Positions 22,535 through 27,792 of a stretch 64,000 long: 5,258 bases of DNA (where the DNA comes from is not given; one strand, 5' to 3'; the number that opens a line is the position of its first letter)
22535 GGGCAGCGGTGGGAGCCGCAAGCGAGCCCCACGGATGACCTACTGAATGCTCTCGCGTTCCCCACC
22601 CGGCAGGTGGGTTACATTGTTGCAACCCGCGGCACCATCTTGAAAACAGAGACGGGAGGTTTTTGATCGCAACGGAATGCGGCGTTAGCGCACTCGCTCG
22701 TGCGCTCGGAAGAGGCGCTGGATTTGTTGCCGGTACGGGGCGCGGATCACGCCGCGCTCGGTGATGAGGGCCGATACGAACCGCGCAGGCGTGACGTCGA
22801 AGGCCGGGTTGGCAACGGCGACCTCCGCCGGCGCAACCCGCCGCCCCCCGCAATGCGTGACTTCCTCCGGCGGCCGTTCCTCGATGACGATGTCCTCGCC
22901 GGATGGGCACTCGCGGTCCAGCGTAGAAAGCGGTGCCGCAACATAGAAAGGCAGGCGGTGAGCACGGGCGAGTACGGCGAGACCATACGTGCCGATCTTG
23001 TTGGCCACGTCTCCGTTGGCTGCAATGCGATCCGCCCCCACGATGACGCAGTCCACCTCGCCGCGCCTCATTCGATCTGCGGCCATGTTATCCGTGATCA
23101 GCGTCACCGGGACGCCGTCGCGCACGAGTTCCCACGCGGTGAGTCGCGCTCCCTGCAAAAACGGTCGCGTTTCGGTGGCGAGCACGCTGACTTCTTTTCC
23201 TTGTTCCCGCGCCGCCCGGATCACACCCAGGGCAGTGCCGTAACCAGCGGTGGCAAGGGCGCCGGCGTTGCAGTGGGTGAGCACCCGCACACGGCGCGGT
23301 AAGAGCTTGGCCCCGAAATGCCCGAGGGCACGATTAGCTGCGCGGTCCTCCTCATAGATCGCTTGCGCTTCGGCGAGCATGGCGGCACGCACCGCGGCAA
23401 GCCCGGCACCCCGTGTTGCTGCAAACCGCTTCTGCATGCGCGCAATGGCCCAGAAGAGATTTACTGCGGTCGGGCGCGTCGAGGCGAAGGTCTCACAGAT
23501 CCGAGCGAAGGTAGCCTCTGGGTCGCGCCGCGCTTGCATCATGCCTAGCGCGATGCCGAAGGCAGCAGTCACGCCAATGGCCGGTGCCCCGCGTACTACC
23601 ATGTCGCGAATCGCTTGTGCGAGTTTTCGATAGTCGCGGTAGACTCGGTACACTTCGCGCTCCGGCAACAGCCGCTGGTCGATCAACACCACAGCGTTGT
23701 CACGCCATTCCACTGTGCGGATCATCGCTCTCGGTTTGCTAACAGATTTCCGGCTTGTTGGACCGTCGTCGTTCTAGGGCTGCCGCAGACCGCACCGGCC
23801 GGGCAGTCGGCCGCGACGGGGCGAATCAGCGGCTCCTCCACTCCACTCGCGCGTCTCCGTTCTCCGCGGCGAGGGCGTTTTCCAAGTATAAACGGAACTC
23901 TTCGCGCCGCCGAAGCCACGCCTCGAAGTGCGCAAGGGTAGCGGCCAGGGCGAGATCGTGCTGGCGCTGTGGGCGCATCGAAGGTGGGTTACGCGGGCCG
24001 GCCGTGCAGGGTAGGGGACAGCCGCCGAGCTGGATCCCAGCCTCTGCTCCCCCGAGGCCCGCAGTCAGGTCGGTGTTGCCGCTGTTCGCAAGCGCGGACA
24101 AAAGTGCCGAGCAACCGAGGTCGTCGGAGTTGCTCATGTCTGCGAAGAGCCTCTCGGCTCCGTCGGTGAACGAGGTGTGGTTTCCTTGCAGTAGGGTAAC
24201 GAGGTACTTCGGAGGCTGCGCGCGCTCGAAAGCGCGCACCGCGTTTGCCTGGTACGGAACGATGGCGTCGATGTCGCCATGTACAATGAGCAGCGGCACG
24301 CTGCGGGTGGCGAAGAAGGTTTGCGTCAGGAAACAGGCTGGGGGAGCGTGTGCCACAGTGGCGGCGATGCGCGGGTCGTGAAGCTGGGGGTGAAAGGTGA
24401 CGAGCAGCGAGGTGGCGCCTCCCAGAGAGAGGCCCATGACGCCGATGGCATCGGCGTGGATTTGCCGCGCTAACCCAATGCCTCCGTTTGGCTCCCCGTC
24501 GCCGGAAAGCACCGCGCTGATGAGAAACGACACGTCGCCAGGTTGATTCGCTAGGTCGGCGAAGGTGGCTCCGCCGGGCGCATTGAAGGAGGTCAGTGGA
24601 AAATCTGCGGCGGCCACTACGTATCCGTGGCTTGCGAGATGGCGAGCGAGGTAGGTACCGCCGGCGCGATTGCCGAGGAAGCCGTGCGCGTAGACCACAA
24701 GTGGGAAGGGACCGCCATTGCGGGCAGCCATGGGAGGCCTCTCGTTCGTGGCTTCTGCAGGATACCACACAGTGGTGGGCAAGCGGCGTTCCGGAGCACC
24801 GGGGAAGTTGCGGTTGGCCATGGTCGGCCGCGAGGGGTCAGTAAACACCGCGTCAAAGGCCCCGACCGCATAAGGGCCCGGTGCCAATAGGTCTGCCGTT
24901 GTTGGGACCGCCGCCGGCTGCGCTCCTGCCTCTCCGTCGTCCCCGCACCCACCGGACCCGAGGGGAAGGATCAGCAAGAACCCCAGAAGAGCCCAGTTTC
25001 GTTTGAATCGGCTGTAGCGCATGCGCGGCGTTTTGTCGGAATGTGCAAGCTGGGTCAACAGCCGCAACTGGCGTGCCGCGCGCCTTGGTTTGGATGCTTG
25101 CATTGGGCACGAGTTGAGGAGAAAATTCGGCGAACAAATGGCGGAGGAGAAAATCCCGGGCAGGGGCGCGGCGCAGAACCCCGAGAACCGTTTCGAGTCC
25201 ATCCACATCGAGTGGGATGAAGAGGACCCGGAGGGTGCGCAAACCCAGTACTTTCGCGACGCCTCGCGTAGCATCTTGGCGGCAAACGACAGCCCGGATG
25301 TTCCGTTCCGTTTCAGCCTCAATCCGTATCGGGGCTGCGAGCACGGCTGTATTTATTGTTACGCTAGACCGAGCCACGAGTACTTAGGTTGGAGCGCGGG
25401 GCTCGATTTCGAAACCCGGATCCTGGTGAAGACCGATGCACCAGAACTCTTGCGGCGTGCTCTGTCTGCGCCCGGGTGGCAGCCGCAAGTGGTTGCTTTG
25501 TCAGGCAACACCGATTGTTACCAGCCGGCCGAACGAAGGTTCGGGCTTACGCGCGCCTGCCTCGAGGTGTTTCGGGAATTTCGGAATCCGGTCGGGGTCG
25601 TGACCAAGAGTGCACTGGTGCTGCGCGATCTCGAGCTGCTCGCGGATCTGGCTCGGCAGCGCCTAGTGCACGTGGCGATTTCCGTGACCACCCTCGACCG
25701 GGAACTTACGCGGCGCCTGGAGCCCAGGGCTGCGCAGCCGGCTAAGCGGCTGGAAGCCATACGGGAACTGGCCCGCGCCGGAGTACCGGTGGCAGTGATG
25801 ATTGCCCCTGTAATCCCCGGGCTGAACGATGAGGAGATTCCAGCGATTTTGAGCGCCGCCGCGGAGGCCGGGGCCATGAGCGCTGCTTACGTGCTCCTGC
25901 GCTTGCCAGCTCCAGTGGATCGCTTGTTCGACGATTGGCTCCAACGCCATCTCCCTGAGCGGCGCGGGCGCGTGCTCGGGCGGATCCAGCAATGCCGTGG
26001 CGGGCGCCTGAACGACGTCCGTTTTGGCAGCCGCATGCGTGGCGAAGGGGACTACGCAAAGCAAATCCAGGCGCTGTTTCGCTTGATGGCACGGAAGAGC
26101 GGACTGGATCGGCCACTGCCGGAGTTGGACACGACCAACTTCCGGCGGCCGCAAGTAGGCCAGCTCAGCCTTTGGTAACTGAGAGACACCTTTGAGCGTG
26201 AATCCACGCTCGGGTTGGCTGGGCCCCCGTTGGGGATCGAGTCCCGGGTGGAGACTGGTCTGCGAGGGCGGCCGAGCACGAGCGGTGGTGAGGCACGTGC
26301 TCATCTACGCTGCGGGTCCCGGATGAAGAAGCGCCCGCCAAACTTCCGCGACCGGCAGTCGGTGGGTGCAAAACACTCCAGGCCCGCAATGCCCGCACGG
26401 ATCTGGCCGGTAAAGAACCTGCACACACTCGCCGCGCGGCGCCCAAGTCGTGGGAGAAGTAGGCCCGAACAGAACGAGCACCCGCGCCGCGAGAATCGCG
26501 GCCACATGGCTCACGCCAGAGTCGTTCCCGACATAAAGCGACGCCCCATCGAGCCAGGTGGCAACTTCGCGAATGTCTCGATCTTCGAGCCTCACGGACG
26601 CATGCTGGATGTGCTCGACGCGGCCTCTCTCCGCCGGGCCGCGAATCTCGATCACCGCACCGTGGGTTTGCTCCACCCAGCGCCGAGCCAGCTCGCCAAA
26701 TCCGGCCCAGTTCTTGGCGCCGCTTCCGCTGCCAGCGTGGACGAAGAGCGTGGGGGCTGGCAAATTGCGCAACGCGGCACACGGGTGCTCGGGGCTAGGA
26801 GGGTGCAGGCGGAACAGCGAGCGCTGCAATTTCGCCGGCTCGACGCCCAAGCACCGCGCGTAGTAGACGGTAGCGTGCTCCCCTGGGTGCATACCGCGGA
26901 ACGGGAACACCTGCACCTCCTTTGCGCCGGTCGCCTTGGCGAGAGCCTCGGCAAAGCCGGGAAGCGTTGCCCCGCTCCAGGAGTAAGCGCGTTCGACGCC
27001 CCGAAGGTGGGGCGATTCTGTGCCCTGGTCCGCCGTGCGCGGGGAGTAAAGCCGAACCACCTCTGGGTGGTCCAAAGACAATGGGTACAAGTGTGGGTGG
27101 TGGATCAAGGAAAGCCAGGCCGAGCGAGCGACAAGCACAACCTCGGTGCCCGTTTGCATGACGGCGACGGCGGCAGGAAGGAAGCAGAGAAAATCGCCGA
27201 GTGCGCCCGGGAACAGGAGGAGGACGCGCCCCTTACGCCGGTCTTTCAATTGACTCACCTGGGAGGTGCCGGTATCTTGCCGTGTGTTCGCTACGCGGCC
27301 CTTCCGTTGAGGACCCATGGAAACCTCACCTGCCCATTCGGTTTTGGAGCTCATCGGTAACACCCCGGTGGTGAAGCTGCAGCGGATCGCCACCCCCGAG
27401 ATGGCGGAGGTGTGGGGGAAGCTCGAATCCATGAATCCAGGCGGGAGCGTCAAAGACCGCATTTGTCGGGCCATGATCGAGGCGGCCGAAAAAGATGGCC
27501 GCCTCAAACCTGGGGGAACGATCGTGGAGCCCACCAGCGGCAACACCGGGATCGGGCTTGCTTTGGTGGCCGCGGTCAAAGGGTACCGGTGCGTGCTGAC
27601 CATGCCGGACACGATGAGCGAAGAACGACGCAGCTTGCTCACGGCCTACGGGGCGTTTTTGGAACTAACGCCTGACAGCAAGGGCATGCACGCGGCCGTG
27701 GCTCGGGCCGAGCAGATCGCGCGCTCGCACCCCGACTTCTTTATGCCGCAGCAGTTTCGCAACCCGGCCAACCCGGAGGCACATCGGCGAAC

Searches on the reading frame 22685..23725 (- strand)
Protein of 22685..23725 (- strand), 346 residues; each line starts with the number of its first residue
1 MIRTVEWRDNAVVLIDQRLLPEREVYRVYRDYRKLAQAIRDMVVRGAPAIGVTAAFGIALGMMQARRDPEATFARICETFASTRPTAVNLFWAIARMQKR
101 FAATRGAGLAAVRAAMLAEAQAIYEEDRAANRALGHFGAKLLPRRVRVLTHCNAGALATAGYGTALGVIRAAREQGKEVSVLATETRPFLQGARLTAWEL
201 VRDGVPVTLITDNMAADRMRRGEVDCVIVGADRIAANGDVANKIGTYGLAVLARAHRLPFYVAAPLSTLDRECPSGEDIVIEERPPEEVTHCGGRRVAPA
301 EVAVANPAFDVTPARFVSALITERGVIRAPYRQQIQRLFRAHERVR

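Call 24: search_protein_families(library=ncbifam, proteins=[window:22685-23725:-], max_evalue=0.000001)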
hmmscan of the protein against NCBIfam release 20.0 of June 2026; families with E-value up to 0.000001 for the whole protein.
window:22685-23725:- (346 aa): 8 families
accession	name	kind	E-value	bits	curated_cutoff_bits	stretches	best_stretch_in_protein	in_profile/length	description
NF004326.0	PRK05720.1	subfamily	1.9e-140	467.7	271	1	2-342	10-355/358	s-methyl-5-thioribose-1-phosphate isomerase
TIGR00512.1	salvage_mtnA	equivalog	1.4e-132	441.8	279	1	3-328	1-334/335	S-methyl-5-thioribose-1-phosphate isomerase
TIGR00524.1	eIF-2B_rel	subfamily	2.3e-118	394.8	185.85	1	30-328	2-302/303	S-methyl-5-thioribose-1-phosphate isomerase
NF004700.0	PRK06036.1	equivalog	2.6e-112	375.3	528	1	2-334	1-335/339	S-methyl-5-thioribose-1-phosphate isomerase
NF004436.0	PRK05772.1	equivalog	2.1e-98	329.9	521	1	2-339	16-361/363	S-methyl-5-thioribose-1-phosphate isomerase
TIGR00511.1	ribulose_e2b2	equivalog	1.5e-61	208.3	314.1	1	33-328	3-287/301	ribose 1,5-bisphosphate isomerase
NF006210.0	PRK08335.1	equivalog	1e-22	80.7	339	1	120-330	85-272/275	translation initiation factor IF-2B subunit alpha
NF004994.0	PRK06372.1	equivalog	1.6e-14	53.9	249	1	156-329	89-248/253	translation initiation factor IF-2B subunit delta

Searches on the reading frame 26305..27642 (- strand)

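Call 58: search_protein_families(library=pfam, proteins=[window:26305-27642:-], max_evalue=0.0001)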
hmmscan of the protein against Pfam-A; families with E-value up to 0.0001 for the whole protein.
window:26305-27642:- (445 aa): 1 family
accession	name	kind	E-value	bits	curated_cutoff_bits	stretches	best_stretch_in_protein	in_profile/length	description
PF01075.23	Glyco_transf_9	-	3e-13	50.1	22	1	299-418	109-235/247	Glycosyltransferase family 9 (heptosyltransferase)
